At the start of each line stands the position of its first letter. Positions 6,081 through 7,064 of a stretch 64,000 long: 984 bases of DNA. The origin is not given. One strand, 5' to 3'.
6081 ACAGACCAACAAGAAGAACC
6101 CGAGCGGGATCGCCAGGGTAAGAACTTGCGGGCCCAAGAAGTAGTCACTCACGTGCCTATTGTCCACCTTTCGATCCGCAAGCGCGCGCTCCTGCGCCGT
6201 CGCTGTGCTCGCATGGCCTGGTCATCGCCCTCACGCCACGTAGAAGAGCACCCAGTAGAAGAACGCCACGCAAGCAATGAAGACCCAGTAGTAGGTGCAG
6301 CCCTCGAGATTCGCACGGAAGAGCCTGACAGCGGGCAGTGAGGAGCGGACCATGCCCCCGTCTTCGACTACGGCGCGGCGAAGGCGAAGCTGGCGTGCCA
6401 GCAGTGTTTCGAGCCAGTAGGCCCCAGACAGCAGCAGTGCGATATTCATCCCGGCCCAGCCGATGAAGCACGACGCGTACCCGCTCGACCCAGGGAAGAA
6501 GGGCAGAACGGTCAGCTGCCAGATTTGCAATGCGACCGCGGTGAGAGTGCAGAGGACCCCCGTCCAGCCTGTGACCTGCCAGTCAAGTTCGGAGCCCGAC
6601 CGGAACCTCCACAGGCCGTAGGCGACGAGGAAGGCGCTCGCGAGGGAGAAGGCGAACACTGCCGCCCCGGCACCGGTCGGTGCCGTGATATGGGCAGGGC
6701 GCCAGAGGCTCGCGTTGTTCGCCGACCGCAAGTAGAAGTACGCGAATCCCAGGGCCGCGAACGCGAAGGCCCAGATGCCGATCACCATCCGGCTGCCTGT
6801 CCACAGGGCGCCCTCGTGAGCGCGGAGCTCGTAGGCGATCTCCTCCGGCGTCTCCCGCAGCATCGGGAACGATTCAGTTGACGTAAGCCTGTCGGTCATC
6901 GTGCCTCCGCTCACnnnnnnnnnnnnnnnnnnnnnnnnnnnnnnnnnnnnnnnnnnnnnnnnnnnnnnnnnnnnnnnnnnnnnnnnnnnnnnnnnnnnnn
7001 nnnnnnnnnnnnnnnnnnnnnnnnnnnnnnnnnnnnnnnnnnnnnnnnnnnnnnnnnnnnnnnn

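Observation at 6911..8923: Oxidase subunit I keeps all metal ligands but lacks canonical D-channel, K-channel and Mg-site residues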

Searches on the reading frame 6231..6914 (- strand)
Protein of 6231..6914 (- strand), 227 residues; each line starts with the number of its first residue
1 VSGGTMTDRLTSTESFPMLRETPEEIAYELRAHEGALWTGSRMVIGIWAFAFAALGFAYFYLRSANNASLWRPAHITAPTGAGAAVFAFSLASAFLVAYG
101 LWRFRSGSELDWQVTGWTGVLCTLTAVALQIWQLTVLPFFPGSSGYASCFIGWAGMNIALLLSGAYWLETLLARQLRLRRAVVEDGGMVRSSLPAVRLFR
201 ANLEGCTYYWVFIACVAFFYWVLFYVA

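Call 6: search_protein_families(library=pfam, proteins=[window:6231-6914:-], max_evalue=0.01)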
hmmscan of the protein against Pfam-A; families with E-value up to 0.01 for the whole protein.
window:6231-6914:- (227 aa): 0 families

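Call 7: search_protein_families(library=ncbifam, proteins=[window:6231-6914:-], max_evalue=0.01)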
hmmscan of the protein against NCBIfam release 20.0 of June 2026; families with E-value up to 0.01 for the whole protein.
window:6231-6914:- (227 aa): 0 families

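Call 40: search_protein_families(library=pfam, proteins=[window:6231-6914:-], max_evalue=10)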
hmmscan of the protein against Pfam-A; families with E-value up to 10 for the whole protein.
window:6231-6914:- (227 aa): 0 families
